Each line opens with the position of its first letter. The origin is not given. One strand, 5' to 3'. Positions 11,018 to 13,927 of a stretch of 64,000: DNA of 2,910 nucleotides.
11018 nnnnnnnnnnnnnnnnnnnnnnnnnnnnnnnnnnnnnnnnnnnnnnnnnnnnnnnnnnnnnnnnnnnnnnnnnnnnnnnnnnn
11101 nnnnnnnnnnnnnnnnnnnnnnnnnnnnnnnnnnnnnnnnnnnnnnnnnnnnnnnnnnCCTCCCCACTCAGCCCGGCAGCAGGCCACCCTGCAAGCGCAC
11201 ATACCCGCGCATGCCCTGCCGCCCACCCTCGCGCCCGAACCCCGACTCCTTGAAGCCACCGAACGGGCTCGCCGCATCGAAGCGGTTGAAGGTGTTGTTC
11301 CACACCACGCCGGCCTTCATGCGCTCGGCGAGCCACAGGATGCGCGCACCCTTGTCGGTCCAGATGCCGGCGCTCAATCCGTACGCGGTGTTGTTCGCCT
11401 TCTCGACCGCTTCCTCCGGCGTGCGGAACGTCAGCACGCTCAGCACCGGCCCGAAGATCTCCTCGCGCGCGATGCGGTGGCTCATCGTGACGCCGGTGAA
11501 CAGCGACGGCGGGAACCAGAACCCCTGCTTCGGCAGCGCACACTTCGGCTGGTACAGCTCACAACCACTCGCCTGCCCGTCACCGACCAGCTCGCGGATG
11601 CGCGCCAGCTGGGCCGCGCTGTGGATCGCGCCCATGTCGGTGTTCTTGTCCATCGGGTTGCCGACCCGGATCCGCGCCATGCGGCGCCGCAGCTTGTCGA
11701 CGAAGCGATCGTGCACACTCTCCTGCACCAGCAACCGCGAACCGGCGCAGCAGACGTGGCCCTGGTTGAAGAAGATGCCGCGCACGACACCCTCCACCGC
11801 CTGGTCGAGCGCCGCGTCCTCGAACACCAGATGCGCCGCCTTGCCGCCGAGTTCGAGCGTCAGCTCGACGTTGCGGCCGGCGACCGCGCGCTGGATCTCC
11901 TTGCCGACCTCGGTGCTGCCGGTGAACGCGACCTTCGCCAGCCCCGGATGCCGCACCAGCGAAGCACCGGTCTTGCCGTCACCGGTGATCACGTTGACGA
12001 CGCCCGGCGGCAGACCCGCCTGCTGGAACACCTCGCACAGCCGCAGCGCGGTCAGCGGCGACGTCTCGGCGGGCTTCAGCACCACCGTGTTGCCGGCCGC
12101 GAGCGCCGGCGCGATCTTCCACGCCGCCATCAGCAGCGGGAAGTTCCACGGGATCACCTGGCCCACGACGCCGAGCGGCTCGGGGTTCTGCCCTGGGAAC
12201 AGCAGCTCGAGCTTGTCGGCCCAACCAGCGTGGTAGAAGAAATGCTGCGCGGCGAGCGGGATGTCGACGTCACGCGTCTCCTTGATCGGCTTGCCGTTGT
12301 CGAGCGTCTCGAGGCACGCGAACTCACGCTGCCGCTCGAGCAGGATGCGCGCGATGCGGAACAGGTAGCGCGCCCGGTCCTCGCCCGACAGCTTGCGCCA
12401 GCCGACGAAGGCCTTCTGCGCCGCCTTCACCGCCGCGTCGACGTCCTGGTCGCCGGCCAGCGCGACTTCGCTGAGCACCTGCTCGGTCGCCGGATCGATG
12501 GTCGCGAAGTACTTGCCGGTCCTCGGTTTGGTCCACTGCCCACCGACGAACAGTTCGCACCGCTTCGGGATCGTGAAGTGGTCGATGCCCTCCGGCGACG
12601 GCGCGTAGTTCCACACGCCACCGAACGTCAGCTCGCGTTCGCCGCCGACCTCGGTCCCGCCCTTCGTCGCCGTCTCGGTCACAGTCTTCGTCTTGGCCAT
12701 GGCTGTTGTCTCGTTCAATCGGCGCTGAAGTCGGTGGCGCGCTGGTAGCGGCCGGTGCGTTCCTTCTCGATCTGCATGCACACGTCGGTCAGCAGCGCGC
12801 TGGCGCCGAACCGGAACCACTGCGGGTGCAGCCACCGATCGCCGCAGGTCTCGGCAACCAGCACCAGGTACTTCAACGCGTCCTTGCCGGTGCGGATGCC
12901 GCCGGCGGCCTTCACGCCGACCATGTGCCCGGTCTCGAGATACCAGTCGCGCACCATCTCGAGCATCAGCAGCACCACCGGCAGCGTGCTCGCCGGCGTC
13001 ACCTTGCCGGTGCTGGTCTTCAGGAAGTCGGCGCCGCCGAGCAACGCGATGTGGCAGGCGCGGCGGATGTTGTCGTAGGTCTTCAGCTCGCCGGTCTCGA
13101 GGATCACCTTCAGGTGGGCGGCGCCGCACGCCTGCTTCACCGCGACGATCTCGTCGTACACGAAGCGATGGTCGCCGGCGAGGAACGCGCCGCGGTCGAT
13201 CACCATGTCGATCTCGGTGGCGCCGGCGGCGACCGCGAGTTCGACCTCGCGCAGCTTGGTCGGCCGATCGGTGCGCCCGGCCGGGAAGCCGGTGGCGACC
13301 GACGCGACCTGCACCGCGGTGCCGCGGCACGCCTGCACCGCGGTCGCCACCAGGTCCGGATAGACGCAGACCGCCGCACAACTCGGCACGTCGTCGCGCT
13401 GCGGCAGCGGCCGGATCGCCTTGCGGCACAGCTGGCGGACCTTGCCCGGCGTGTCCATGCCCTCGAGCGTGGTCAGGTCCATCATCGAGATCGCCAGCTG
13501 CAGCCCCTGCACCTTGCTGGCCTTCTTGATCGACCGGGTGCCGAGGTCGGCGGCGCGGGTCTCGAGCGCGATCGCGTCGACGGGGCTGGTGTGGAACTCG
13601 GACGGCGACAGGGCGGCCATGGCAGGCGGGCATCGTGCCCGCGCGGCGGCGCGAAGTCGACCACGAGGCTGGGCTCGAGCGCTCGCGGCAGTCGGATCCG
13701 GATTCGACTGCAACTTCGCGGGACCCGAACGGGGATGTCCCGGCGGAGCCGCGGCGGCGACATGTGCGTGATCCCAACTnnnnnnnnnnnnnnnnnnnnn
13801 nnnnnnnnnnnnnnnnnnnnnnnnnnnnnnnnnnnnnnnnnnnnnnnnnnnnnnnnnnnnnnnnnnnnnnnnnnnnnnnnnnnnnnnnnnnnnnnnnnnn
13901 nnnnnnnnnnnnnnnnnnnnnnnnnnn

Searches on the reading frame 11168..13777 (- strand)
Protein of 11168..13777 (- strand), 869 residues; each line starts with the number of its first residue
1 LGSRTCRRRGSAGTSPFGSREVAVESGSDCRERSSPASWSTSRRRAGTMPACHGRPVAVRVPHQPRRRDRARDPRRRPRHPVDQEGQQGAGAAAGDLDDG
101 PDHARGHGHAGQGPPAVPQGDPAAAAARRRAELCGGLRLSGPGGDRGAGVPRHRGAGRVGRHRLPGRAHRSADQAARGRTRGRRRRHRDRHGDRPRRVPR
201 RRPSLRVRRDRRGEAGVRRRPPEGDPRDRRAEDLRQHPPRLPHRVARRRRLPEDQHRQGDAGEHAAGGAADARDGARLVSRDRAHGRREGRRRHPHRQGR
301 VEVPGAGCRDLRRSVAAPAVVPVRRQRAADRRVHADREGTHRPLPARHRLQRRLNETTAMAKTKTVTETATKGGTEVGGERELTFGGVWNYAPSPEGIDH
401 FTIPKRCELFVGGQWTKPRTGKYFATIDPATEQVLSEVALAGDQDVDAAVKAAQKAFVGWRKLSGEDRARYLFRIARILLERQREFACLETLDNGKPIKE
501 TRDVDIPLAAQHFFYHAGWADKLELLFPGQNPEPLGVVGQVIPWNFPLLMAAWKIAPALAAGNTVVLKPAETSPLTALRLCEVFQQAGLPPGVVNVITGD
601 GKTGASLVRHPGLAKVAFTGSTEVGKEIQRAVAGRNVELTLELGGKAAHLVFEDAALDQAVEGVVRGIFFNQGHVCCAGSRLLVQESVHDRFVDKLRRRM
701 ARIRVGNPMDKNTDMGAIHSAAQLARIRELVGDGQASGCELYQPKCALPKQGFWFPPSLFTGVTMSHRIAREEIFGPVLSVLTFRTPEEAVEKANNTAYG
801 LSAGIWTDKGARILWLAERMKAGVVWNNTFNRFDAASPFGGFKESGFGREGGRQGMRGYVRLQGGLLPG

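Call 46: search_protein_families(library=pfam, proteins=[window:11168-13777:-], max_evalue=0.0001)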
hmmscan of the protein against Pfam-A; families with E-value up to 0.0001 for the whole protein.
window:11168-13777:- (869 aa): 1 family
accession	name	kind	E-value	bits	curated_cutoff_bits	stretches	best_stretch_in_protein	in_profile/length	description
PF00171.27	Aldedh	-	3.4e-160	534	23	1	415-862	1-458/461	Aldehyde dehydrogenase family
